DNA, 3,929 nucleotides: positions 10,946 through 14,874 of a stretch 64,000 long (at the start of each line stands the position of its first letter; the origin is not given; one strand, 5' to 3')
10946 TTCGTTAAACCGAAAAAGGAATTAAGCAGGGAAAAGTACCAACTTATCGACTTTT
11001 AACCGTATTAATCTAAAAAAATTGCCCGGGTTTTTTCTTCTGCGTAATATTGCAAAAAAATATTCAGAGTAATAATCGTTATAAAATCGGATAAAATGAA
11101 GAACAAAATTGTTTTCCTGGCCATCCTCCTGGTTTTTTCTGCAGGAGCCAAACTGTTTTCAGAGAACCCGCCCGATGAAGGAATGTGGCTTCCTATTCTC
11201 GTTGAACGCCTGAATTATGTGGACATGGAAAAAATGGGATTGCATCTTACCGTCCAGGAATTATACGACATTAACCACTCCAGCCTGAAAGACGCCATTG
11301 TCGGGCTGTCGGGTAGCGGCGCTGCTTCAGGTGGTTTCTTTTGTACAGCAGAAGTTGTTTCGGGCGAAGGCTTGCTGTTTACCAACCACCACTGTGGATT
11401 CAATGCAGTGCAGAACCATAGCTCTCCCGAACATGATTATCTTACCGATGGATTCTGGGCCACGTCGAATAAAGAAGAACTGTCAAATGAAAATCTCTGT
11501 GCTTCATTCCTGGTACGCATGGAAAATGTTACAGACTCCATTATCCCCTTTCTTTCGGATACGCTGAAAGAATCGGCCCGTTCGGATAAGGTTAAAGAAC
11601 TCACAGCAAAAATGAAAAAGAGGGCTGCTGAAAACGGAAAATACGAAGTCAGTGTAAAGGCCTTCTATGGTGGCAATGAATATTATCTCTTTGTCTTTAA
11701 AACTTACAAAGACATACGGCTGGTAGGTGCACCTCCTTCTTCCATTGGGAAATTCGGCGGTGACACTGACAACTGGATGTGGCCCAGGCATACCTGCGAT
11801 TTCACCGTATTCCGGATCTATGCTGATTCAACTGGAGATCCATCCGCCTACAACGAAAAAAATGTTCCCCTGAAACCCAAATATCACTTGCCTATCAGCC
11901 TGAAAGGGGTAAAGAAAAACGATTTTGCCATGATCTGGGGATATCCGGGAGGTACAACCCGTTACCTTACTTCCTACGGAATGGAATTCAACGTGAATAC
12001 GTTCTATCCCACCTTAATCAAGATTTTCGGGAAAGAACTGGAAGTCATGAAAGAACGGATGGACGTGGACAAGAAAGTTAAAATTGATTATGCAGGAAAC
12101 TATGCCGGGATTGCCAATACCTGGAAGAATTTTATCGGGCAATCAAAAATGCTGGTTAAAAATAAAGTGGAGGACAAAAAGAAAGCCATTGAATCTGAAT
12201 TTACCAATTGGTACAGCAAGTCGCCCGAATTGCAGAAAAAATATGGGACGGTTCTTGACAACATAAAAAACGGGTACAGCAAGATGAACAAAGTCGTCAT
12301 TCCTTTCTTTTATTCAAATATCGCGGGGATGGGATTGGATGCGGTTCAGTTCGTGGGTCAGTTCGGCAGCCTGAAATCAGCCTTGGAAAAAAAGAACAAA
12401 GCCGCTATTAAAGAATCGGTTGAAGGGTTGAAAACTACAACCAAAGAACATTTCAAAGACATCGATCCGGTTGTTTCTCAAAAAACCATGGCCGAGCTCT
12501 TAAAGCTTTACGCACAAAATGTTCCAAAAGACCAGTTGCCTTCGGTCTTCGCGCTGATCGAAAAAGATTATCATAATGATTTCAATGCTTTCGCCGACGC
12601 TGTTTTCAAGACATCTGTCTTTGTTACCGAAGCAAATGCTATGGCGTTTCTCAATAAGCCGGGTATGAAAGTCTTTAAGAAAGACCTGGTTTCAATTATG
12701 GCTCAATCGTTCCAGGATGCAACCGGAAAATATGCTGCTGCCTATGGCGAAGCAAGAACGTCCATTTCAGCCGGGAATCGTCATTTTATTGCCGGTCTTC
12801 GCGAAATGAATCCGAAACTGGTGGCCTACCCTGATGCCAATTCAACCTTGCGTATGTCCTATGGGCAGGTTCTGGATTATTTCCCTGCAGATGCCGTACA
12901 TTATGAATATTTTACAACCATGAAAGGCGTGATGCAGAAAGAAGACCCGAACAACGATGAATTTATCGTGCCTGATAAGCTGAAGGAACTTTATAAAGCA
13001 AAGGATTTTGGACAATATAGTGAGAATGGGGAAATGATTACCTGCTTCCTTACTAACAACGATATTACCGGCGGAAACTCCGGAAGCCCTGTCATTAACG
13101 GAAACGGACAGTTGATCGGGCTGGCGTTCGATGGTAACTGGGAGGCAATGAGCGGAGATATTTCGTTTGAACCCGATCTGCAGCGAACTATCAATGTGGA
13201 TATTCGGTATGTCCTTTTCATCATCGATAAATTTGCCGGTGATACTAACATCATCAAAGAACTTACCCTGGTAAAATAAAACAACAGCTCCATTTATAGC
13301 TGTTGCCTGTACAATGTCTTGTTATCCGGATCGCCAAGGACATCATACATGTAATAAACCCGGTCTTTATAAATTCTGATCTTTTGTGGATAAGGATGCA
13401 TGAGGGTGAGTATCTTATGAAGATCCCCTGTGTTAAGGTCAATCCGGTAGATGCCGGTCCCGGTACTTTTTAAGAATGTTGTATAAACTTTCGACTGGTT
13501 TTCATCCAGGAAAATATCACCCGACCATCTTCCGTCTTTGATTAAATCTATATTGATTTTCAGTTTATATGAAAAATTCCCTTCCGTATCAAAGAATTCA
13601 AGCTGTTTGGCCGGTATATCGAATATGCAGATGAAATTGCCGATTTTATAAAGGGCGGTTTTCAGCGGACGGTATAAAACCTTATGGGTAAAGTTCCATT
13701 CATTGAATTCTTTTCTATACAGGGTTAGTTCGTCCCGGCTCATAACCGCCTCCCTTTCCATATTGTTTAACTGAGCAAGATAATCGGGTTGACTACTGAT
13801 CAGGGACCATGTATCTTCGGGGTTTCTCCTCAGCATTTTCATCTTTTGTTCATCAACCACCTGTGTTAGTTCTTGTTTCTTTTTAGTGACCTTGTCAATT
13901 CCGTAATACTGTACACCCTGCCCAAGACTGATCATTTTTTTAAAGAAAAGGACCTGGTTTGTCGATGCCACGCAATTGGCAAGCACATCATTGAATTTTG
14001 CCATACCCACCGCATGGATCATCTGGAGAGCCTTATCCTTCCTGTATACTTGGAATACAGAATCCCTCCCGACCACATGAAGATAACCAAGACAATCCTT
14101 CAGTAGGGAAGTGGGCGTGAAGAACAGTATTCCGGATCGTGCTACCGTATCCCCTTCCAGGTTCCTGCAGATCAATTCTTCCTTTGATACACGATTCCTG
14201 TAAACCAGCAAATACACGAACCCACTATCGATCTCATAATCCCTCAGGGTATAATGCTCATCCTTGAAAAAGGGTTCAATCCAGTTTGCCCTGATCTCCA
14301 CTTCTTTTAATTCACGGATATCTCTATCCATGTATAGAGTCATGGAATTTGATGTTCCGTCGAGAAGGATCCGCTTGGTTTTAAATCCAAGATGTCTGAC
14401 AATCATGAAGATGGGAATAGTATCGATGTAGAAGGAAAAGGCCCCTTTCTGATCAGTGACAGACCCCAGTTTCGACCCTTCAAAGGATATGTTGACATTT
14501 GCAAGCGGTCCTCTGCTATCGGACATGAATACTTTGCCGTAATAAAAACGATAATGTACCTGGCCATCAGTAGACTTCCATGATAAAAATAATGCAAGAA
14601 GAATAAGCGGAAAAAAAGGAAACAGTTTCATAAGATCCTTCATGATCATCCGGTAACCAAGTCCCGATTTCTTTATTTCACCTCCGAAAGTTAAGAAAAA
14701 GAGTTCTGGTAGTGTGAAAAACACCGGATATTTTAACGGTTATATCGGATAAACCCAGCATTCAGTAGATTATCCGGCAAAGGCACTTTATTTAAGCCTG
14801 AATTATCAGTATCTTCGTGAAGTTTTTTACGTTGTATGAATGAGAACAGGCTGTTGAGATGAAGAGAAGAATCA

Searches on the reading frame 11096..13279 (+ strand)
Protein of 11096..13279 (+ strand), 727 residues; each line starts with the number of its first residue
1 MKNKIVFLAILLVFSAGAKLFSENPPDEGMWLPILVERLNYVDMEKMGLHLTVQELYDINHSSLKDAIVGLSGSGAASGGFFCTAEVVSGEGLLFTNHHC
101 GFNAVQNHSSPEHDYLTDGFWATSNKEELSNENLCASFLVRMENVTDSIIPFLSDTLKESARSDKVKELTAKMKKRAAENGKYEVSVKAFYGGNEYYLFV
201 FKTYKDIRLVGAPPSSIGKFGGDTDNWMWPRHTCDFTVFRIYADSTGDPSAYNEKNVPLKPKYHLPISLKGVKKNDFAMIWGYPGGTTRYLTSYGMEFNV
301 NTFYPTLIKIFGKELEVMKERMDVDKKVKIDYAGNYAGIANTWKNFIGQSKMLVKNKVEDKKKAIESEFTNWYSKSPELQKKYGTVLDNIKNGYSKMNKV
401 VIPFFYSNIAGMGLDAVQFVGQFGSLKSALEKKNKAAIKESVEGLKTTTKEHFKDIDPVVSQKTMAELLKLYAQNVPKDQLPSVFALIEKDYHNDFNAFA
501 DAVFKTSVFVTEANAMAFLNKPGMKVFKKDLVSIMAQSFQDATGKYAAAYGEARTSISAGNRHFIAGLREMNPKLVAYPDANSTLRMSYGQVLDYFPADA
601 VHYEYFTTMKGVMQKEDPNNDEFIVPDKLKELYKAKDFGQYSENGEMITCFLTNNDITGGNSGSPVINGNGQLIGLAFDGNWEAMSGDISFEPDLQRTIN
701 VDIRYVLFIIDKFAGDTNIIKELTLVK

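Call 76: search_protein_families(library=pfam, proteins=[window:11096-13279:+], max_evalue=0.00001)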
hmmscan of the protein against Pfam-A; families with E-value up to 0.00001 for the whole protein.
window:11096-13279:+ (727 aa): 2 families
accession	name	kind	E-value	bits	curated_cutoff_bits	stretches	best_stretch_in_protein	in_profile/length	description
PF10459.15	Peptidase_S46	-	5.3e-228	759.6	22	1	27-724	2-697/698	Peptidase S46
PF13365.12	Trypsin_2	-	6.2e-06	27.4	27.6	0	641-676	112-144/144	Trypsin-like peptidase domain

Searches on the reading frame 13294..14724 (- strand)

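Call 76: search_protein_families(library=pfam, proteins=[window:13294-14724:-], max_evalue=0.00001)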
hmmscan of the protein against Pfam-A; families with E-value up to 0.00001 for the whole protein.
window:13294-14724:- (476 aa): 1 family
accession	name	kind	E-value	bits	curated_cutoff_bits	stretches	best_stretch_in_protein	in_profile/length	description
PF13715.12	CarbopepD_reg_2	-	8.9e-11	42.1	32.2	1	62-142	2-86/88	CarboxypepD_reg-like domain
